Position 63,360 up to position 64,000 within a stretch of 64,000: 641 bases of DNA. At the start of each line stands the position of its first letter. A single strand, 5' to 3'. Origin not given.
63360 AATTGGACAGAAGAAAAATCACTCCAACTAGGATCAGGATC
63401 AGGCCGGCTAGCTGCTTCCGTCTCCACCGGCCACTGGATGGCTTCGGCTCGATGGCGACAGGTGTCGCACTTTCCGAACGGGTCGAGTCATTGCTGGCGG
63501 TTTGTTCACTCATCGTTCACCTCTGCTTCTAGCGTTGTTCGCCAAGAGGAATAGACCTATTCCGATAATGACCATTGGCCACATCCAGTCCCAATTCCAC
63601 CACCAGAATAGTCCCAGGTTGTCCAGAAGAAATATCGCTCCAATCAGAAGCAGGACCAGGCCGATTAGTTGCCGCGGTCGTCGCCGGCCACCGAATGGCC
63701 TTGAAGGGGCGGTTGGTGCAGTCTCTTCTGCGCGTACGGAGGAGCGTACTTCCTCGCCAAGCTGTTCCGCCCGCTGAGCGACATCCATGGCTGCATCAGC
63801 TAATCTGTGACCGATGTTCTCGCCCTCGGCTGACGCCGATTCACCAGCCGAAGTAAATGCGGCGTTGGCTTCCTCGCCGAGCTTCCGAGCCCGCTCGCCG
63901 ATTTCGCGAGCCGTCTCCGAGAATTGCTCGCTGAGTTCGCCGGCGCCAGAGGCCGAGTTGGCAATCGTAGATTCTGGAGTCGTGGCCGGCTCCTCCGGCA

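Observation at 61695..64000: Lia-like operon: three ATGA-coupled TM-hairpin paralogues plus a toast-rack protein, convergent with the PspA string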

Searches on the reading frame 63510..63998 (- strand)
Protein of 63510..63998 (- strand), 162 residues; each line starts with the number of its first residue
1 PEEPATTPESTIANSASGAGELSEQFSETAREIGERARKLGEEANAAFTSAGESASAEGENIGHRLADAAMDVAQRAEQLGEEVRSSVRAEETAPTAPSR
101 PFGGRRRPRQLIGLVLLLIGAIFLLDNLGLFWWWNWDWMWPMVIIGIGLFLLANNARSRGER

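Call 6: search_protein_families(library=pfam, proteins=[window:63510-63998:-], max_evalue=1)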
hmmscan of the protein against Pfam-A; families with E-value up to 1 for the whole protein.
window:63510-63998:- (162 aa): 7 families
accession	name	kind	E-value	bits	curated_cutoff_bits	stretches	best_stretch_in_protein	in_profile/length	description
PF18917.5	LiaI-LiaF-like_TM1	-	1.9e-07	31.5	27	1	112-152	3-42/42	LiaI-LiaF-like transmembrane region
PF22570.1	LiaF-TM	-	1.2e-06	29.6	27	1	111-157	1-47/98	LiaF transmembrane domain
PF01442.23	Apolipoprotein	-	0.026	14.7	90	1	22-88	115-185/190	Apolipoprotein A1/A4/E domain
PF00487.30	FA_desaturase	-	0.064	13.5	29.7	1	99-153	124-179/253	Fatty acid desaturase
PF12732.12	YtxH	-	0.15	12.9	37.5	1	28-88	25-70/71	YtxH-like protein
PF24554.1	DUF7603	-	0.35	12.1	27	1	25-90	9-72/110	Domain of unknown function (DUF7603)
PF08590.15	DUF1771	-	0.41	11.5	28.7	1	16-47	27-58/64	Domain of unknown function (DUF1771)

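Call 7: search_protein_families(library=ncbifam, proteins=[window:63510-63998:-], max_evalue=1)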
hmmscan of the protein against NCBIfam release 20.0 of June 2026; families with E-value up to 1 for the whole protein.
window:63510-63998:- (162 aa): 3 families
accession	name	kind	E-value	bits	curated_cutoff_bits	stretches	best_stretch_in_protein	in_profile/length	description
NF050100.1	SepX_GlpR_3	exception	0.0029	17.5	150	1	53-153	53-144/209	divisome protein SepX/GlpR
TIGR04319.1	SerAla_Lrha_rpt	domain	0.013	15.7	120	1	12-97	76-158/175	Ser-Ala-175 repeat protein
NF004434.0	PRK05771.3-3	equivalog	0.31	9.4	777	1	13-82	187-257/686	V-type ATP synthase subunit I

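Call 50: find_homologous_proteins(query=window:63510-63998:-)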
Query window:63510-63998:- (162 aa): 11 proteins with E <= 0.001 among 1034 candidates.
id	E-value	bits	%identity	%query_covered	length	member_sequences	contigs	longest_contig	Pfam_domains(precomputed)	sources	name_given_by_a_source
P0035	2.0e-91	322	93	100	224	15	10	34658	PF22570.2,PF04024.18,PF18917.6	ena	-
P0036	8.3e-81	288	85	100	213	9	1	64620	PF22570.2,PF04024.18,PF18917.6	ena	-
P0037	5.2e-67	243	71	100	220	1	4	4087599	PF22570.2,PF04024.18,PF18917.6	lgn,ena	-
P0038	1.8e-60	221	67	100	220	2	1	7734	PF22570.2,PF04024.18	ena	-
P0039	4.5e-60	220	66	100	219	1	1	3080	PF04024.18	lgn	-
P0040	1.4e-59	219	67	100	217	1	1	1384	PF22570.2,PF04024.18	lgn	-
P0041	1.9e-59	218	65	100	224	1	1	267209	PF04024.18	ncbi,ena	-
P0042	3.8e-56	207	61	100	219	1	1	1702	PF04024.18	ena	-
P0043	1.3e-5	43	40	26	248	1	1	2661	PF22570.2,PF18917.6,PF09922.16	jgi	jgi:hypothetical protein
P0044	4.2e-5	41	36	29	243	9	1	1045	PF22570.2,PF18917.6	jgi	jgi:hypothetical protein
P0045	2.9e-4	39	70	24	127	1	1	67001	PF04024.18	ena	-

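Call 57: predict_structure(alignment_id=A7)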
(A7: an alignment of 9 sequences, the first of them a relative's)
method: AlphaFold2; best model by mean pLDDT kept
length: 224 residues; sequences in the alignment: 9
mean_pLDDT: 51.6   pTM: 0.23
mean pLDDT of the five models: 51.6, 51.4, 50.1, 45.2, 39.7
residues with pLDDT >= 90: 0; 70-90: 9; 50-70: 127; < 50: 88
segments of 3 or more residues with pLDDT < 50: 1-33, 61-83, 151-173
pLDDT, mean of each block of 10 residues (from residue 1): 39 39 41 51 58 56 34 36 52 60 61 53 62 66 57 39 38 53 57 53 67 65 50
secondary structure, 60 per line:
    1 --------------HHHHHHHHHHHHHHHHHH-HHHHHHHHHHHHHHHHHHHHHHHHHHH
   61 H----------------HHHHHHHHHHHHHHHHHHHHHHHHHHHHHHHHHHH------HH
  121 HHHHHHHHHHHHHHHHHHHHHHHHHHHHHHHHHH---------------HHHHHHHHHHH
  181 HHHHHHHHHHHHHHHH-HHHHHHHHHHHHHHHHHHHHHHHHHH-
elements in order: H15-32 H34-61 H78-112 H119-154 H170-196 H198-223
